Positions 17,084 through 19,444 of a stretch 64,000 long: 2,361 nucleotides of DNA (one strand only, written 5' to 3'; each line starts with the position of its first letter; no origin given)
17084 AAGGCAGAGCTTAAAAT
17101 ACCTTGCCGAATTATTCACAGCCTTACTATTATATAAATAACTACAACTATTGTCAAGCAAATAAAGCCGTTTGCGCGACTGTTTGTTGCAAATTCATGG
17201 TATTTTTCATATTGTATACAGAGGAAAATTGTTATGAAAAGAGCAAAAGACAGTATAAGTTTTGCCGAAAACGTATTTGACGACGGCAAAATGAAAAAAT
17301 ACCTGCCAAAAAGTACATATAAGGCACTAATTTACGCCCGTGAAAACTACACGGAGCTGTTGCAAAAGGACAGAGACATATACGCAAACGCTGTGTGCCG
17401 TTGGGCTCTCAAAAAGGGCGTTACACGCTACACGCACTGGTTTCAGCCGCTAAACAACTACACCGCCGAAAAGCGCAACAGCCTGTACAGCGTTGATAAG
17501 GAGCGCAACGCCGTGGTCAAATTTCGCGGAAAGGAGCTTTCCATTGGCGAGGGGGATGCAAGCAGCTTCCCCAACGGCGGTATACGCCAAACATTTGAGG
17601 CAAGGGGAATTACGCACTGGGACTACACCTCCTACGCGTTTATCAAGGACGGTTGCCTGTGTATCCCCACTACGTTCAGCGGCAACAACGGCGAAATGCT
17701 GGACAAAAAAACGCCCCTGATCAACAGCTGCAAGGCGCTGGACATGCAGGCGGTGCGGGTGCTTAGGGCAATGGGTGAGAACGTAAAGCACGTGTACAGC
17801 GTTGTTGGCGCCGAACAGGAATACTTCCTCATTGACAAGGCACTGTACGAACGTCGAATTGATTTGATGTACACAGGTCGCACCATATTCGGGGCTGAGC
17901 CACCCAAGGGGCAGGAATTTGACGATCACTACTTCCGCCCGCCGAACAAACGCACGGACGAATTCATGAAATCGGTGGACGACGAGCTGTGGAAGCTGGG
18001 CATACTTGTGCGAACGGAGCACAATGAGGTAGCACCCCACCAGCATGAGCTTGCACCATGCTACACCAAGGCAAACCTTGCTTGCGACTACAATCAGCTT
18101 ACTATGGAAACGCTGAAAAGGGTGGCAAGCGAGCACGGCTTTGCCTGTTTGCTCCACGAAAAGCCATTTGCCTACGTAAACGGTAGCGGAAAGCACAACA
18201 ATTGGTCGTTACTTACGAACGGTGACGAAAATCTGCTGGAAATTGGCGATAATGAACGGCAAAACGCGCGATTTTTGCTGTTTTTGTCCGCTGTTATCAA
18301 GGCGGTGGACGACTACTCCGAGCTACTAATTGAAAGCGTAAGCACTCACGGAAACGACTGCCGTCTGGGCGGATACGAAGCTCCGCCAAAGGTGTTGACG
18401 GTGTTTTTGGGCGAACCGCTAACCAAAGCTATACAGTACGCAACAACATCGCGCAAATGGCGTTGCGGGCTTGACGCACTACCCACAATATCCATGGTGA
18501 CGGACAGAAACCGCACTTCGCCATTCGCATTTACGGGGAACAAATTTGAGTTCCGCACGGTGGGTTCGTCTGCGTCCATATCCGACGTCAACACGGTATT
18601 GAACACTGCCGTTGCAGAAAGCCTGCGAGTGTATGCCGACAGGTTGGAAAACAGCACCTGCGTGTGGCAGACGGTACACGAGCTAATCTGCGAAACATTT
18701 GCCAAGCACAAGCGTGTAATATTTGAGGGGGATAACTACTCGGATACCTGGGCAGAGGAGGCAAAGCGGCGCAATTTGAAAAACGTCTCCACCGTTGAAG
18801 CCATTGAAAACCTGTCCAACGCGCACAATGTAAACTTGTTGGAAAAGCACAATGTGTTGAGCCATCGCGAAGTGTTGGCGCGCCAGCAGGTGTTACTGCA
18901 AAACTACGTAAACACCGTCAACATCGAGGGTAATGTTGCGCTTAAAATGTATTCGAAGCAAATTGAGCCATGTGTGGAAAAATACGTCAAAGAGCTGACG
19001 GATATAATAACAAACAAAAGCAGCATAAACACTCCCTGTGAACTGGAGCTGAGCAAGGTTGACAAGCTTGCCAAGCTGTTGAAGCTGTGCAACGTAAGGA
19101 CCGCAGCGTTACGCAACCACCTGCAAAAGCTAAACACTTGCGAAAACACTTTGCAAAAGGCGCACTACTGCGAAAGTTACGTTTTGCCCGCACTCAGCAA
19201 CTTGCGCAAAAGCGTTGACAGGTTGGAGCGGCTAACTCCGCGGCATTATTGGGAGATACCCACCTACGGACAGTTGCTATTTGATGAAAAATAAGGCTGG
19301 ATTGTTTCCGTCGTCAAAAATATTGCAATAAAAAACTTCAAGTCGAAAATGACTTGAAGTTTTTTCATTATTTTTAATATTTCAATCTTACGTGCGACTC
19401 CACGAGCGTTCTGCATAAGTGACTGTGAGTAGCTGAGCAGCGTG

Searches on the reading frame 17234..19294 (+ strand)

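Call 91: search_protein_families(library=pfam, proteins=[window:17234-19294:+], max_evalue=0.0001)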
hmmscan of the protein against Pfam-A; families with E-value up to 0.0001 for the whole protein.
window:17234-19294:+ (686 aa): 3 families
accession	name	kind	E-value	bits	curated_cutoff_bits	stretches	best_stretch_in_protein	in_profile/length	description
PF12437.13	GSIII_N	-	4e-58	196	25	1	9-165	4-160/160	Glutamine synthetase type III N terminal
PF18318.6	Gln-synt_C-ter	-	1.8e-33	115.3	22.7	1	481-594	2-116/118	Glutamine synthetase C-terminal domain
PF00120.29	Gln-synt_C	-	3.9e-21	75.9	24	1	187-366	20-196/344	Glutamine synthetase, catalytic domain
